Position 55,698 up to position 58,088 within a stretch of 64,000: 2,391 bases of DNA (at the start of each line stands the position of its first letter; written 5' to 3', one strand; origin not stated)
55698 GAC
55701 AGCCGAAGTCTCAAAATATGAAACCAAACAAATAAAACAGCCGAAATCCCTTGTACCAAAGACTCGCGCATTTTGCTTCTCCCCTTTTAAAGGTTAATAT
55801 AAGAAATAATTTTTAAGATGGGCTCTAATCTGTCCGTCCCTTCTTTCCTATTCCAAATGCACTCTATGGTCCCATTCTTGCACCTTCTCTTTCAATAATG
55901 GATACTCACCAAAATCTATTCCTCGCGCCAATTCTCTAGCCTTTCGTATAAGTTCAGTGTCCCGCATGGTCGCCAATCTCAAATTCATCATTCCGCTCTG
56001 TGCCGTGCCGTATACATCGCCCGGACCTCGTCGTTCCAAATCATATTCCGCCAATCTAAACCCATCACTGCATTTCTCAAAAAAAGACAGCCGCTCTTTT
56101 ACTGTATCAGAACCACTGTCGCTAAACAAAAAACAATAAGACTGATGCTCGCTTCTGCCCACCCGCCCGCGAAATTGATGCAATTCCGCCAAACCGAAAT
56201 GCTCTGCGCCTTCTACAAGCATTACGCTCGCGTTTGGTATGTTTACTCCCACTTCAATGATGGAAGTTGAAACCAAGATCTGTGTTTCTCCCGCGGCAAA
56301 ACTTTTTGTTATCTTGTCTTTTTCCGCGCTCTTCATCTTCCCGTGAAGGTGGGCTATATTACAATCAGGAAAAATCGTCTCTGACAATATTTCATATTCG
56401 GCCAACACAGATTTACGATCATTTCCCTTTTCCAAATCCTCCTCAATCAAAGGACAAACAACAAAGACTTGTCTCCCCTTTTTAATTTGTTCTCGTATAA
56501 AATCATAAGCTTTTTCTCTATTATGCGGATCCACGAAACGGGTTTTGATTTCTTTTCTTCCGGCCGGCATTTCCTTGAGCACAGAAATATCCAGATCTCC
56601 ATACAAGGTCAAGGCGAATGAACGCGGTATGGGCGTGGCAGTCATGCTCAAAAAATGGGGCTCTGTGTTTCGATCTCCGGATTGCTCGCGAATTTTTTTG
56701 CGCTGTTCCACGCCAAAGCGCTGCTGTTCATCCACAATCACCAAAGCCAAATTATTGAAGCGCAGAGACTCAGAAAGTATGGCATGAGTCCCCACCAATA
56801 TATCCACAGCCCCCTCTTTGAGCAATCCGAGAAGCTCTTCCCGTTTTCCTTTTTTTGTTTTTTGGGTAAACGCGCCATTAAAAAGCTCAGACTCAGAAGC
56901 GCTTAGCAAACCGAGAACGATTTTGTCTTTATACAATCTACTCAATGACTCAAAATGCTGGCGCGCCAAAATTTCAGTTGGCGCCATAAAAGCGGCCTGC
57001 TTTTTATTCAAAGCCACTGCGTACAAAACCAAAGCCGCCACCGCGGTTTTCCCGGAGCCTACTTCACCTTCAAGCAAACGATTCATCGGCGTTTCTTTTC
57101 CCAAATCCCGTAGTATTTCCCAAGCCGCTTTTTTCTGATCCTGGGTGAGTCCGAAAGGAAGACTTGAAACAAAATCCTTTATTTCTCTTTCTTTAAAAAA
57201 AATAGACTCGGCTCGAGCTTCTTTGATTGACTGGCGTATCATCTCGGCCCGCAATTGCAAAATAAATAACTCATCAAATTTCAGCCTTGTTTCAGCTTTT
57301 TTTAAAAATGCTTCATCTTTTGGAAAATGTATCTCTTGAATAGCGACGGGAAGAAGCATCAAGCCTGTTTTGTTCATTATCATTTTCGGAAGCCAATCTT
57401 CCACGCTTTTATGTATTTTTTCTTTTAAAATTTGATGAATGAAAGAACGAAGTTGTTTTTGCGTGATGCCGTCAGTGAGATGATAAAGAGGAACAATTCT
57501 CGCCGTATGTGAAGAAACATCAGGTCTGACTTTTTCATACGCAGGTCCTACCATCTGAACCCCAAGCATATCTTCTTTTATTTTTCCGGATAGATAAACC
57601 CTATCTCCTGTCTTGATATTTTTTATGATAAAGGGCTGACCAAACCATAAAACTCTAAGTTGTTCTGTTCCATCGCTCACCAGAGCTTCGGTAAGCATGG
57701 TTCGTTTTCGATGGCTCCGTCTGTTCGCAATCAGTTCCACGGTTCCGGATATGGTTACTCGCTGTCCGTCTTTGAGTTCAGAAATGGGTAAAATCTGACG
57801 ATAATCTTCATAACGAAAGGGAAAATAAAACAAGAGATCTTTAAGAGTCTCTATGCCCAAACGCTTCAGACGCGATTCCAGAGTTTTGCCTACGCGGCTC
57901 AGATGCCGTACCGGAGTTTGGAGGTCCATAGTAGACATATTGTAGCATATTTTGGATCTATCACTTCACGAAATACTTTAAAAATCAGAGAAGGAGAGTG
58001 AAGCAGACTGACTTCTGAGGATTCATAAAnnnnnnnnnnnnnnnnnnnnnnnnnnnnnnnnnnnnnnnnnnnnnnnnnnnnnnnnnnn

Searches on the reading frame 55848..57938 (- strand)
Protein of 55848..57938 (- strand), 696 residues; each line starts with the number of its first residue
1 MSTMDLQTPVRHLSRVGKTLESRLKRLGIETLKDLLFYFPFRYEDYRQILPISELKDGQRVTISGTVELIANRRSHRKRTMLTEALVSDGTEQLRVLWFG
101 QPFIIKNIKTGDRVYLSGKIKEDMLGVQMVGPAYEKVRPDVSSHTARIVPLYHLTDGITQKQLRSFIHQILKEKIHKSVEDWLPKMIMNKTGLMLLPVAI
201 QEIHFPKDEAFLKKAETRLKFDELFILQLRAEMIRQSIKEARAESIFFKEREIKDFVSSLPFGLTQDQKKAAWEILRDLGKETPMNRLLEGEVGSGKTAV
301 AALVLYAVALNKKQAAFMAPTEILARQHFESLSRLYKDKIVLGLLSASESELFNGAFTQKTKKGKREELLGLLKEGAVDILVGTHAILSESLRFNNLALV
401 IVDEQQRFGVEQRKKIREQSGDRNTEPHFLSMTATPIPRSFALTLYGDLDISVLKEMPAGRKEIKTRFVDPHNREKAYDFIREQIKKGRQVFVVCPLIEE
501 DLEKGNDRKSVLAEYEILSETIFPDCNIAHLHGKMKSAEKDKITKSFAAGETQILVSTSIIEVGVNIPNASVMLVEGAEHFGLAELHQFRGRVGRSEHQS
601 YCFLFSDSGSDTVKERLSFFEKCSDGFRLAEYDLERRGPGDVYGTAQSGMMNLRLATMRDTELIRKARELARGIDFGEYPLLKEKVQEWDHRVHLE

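Call 12: search_protein_families(library=pfam, proteins=[window:55848-57938:-], max_evalue=0.01)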
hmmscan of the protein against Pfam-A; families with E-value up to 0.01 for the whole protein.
window:55848-57938:- (696 aa): 8 families
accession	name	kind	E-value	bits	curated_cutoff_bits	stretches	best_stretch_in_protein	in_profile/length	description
PF17191.10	RecG_wedge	-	1.1e-32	113.3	23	1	10-169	2-157/162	RecG wedge domain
PF00271.37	Helicase_C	-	9.3e-22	77.8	23.5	1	481-596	10-109/110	Helicase conserved C-terminal domain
PF00270.35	DEAD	-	2.5e-21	76.6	26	1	266-437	2-161/167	DEAD/DEAH box helicase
PF04851.21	ResIII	-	1e-09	39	22.5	1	264-436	4-162/164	Type III restriction enzyme, res subunit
PF19833.4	RecG_dom3_C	-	1.3e-09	38.4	26.8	1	624-674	2-54/87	ATP-dependent DNA helicase RecG, domain 3, C-terminal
PF01336.31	tRNA_anti-codon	-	1.5e-07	31.7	27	1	61-136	1-74/75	OB-fold nucleic acid binding domain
PF22590.2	Cas3-like_C_2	-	0.00016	22.3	27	1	526-597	30-105/106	CRISPR-associated nuclease/helicase Cas3, C-terminal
PF07517.20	SecA_DEAD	-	0.0018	18.1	24.6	1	288-337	94-143/290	SecA DEAD-like domain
